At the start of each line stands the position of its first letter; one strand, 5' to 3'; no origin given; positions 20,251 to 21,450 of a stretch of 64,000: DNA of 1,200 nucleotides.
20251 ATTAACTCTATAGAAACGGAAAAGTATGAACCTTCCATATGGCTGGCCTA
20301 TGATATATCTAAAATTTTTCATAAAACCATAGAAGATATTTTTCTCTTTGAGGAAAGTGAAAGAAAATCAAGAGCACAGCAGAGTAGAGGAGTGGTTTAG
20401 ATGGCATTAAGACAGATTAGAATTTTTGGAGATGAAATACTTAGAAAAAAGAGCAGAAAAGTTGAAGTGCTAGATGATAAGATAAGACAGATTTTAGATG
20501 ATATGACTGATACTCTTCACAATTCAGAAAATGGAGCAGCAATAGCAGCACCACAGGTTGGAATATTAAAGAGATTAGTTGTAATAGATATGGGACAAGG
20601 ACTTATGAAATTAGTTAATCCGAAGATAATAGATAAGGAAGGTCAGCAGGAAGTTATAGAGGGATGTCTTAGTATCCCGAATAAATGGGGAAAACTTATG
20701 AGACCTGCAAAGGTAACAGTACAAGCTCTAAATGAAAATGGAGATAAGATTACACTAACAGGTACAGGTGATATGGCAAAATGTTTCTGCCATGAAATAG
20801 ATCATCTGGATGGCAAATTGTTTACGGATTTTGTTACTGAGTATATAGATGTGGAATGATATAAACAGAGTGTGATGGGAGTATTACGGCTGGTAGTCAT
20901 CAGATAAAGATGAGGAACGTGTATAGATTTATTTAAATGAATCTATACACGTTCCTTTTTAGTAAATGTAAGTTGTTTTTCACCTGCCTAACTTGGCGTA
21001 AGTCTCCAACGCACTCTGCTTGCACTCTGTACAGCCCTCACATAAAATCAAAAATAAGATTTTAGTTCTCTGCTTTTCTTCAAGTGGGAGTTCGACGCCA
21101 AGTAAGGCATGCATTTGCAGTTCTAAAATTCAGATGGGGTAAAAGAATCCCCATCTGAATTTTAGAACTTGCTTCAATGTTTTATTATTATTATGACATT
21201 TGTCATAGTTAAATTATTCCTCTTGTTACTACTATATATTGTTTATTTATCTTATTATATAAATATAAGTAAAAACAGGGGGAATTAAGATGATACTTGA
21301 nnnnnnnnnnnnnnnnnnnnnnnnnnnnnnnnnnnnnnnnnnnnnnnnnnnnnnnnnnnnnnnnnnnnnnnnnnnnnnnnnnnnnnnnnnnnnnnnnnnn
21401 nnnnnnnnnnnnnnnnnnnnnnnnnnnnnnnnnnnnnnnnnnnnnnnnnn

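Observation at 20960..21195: Novel GC-rich structured repeat family (two full copies plus fragments)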

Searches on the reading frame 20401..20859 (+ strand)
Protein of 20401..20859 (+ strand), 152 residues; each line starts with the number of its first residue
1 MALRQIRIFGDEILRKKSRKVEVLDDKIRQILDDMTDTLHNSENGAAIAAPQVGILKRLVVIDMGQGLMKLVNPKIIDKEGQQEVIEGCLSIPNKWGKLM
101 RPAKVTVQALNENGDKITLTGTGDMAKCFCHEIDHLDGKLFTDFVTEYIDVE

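Call 27: find_encoding_contigs(protein=window:20401-20859:+, flank=3000, max_places=8)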
Protein window:20401-20859:+ (152 aa): 11 contigs read that carry it; 4 places shown.
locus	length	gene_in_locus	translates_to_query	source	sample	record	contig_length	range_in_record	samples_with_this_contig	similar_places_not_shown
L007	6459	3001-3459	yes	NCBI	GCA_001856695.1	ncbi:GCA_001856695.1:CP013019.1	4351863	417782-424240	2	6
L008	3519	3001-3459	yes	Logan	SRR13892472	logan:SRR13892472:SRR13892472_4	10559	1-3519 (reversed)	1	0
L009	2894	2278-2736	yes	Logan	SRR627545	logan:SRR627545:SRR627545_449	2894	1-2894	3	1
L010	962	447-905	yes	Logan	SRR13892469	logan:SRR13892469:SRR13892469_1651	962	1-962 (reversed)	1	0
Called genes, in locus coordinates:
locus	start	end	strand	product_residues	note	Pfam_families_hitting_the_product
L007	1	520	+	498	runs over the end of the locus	PF02435:Glyco_hydro_68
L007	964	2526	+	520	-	PF00251:Glyco_hydro_32N, PF08244:Glyco_hydro_32C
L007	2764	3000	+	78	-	PF12844:HTH_19 (weak), PF13560:HTH_31 (weak), PF01381:HTH_3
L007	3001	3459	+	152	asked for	PF01327:Pep_deformylase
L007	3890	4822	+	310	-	PF00005:ABC_tran, PF13304:AAA_21 (weak)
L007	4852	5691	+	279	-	PF01061:ABC2_membrane (weak), PF12698:ABC2_membrane_3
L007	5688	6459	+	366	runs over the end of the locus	PF12679:ABC2_membrane_2, PF12698:ABC2_membrane_3, PF01061:ABC2_membrane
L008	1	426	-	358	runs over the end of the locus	PF03060:NMO, PF01180:DHO_dh (weak), PF01070:FMN_dh (weak)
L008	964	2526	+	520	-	PF00251:Glyco_hydro_32N, PF08244:Glyco_hydro_32C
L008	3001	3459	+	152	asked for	PF01327:Pep_deformylase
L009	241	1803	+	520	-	PF00251:Glyco_hydro_32N, PF08244:Glyco_hydro_32C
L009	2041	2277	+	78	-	PF12844:HTH_19 (weak), PF13560:HTH_31 (weak), PF01381:HTH_3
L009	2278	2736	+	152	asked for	PF01327:Pep_deformylase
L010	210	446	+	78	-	PF12844:HTH_19 (weak), PF13560:HTH_31 (weak), PF01381:HTH_3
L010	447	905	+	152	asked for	PF01327:Pep_deformylase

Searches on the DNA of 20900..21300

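Call 5: search_rna_families(source=window, start=20900, end=21300, threshold=evalue, max_evalue=10, show_alignments=3)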
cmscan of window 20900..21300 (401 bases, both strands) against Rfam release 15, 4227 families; matches with E-value up to 10: 29.
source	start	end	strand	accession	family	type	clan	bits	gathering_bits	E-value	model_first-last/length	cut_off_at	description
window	20905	20965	+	RF00994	mir-1255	Gene; miRNA;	-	32.7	63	3.3e-05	1-67/67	no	mir-1255 microRNA precursor family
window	20913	20955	+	RF04208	MIR8742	Gene; miRNA;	-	28.2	130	0.0005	1-131/131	no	MIR8742 microRNA precursor family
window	20912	20959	+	RF04154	mir-1277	Gene; miRNA;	-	26.9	81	0.0061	1-78/78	no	mir-1277 microRNA precursor family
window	20914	20956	-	RF04208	MIR8742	Gene; miRNA;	-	26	130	0.0021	1-131/131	no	MIR8742 microRNA precursor family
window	20913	20956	-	RF00994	mir-1255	Gene; miRNA;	-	25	63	0.005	12-55/67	no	mir-1255 microRNA precursor family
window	21114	21177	+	RF03494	mir-4680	Gene; miRNA;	-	24.9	78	0.024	1-69/69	no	mir-4680 microRNA precursor family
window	21119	21169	-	RF04134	MIR7504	Gene; miRNA;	-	23.8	83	0.063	1-124/124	no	MIR7504 microRNA precursor family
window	20900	20957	+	RF02397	sau-5971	Gene; sRNA;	-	23.7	90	0.049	39-96/96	5'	Staphylococcus sRNA sau-5971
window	20900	20965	+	RF02430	SpF19_sRNA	Gene; sRNA;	-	22.4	60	0.11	17-99/99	5'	Streptococcus sRNA SpF19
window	21119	21169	-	RF04128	MIR8562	Gene; miRNA;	-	21.3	211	0.088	1-242/242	no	MIR8562 microRNA precursor family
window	21116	21174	+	RF01013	mir-577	Gene; miRNA;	-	20.1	100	0.29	1-86/86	no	mir-577 microRNA precursor family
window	21122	21211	-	RF00477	snosnR66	Gene; snRNA; snoRNA; CD-box;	-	19.9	65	1.6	1-104/104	no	Small nucleolar RNA snR66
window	20913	21017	+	RF04323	Pestivirus-3UTR-SLIV-SLII-BVDV-1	Gene; sRNA;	CL00151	18.8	90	9.7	1-128/128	no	Pestivirus 3' UTR SLIV and SLII bovine viral diarrhea virus (BVDV-1)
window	20900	20969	+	RF03845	mir-3327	Gene; miRNA;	-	17.2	85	2.7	1-89/89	no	mir-3327 microRNA precursor family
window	21123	21198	+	RF02719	sca_ncR20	Gene; snRNA; snoRNA; scaRNA;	-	17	127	5.2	1-104/104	no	Small Cajal body specific RNA ncR20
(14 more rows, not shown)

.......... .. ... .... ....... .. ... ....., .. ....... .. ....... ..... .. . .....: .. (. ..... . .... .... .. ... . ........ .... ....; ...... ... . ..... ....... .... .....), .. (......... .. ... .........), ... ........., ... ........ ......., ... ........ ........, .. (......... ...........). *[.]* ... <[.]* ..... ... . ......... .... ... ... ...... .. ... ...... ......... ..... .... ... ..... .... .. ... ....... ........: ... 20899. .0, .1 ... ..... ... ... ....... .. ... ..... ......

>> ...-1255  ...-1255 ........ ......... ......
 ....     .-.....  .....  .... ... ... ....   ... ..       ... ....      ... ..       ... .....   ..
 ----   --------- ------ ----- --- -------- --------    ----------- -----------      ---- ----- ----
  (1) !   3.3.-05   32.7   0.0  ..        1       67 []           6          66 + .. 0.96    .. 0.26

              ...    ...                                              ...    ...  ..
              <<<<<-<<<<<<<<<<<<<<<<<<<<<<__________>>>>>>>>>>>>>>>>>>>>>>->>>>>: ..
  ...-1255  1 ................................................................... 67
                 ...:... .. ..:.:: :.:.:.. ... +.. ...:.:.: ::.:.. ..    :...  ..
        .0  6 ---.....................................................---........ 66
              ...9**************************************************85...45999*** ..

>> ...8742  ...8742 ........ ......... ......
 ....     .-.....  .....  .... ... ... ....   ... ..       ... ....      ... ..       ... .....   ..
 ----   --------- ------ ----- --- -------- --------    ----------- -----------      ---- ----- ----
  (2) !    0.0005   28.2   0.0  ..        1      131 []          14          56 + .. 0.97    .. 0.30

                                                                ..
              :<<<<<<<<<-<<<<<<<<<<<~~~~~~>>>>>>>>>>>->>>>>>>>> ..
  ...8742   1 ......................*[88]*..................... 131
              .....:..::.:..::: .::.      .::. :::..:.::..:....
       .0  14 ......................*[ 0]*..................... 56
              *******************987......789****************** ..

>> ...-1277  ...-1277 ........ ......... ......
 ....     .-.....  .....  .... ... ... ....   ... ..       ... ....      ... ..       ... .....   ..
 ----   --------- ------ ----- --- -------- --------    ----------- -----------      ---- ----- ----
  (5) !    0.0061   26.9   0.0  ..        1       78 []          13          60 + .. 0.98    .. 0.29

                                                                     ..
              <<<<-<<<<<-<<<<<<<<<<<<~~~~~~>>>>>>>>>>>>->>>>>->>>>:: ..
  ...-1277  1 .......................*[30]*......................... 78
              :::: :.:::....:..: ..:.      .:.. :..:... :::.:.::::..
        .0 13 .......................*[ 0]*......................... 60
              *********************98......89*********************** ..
